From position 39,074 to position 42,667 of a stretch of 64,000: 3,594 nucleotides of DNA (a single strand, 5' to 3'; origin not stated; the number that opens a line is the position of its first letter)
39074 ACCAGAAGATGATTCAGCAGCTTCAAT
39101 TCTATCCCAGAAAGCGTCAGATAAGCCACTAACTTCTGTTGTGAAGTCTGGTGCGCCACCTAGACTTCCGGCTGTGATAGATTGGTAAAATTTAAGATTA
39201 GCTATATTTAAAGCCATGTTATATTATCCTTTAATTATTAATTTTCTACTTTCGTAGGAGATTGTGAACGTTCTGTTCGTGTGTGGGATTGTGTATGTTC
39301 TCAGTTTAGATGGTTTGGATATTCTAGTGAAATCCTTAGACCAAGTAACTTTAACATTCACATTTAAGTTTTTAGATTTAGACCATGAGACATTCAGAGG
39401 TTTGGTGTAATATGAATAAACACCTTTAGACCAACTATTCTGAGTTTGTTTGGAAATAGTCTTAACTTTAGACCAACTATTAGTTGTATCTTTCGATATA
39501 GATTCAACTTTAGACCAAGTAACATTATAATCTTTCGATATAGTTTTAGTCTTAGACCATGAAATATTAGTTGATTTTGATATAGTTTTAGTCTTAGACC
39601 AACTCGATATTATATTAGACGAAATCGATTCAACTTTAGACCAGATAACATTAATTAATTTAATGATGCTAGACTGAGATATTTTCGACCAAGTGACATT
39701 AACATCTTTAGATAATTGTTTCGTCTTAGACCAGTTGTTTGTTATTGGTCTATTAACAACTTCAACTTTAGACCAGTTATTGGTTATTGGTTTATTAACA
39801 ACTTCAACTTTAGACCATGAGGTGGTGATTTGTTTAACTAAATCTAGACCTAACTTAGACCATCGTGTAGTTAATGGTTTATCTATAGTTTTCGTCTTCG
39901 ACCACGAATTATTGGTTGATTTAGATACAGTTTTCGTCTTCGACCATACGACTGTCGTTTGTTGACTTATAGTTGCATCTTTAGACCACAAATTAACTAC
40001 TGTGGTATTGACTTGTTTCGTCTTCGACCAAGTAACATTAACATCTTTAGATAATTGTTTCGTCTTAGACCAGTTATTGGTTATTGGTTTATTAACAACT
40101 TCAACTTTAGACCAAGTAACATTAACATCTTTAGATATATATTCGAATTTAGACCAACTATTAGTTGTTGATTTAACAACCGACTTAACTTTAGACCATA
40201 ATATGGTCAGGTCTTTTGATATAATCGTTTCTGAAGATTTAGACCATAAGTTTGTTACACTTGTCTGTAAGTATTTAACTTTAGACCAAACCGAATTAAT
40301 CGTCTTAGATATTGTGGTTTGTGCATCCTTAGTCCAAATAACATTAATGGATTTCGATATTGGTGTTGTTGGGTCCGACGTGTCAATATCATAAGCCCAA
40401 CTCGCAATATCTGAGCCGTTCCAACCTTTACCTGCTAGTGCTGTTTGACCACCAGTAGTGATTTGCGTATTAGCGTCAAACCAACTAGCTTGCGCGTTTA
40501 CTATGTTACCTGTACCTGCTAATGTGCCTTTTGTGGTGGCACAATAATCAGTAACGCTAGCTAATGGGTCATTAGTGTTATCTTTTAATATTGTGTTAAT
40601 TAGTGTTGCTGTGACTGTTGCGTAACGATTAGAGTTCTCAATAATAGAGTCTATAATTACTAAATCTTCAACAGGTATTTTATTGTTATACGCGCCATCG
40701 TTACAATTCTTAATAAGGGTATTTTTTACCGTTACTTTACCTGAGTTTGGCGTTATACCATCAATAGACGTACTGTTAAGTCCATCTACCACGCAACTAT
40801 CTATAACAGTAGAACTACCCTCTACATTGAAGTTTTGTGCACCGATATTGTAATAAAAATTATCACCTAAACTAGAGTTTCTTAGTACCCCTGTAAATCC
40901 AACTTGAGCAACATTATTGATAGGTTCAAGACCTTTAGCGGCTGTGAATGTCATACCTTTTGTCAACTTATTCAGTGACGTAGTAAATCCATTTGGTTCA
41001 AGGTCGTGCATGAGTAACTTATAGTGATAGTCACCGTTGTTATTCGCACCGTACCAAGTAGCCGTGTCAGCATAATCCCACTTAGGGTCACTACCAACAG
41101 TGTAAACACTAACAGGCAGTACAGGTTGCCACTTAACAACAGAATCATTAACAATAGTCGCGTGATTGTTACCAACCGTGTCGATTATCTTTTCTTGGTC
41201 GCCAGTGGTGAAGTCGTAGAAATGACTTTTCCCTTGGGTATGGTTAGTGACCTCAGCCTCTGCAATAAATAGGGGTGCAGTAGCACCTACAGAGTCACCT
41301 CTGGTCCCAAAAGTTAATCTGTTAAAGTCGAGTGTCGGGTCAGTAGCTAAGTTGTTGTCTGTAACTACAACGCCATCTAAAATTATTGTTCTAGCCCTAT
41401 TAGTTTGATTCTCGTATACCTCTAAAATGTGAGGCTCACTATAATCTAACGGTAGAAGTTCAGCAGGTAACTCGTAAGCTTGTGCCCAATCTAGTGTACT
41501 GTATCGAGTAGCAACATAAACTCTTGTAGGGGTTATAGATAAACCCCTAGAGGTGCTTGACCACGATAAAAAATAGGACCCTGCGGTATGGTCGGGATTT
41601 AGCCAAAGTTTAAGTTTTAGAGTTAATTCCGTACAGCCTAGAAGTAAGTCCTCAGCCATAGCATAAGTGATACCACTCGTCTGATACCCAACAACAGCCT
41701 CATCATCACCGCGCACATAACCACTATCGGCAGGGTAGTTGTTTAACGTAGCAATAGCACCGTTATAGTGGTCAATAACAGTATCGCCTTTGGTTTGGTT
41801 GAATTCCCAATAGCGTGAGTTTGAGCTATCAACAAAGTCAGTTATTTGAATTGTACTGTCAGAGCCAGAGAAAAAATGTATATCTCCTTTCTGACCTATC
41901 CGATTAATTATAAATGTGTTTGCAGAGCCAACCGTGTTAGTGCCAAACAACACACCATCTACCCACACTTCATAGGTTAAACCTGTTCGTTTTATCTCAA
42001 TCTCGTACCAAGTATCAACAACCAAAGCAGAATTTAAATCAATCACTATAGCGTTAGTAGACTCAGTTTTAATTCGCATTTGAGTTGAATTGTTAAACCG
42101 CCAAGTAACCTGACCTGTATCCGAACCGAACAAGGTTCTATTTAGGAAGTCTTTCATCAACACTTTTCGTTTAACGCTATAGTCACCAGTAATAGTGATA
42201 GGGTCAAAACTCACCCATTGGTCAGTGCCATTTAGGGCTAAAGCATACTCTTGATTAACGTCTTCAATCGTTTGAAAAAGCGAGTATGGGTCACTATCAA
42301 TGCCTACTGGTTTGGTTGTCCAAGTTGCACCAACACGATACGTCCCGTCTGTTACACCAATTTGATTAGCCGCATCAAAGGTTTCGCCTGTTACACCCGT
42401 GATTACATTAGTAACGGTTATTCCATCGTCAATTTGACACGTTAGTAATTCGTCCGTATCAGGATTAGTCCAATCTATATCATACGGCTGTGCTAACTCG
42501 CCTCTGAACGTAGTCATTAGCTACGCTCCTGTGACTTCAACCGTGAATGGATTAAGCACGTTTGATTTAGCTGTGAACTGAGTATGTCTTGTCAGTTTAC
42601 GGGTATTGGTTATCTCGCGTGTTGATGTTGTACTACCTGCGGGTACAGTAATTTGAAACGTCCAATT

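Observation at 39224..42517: Fibre gene whose C-terminal third is about 25 tandem 14-residue repeats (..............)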

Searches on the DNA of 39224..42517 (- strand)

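Call 5: search_dna_similar(query=window:39224-42517:-, collection=phages, mode=near, max_rows=30)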
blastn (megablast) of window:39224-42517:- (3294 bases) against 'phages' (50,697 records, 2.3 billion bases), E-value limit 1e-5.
No match.
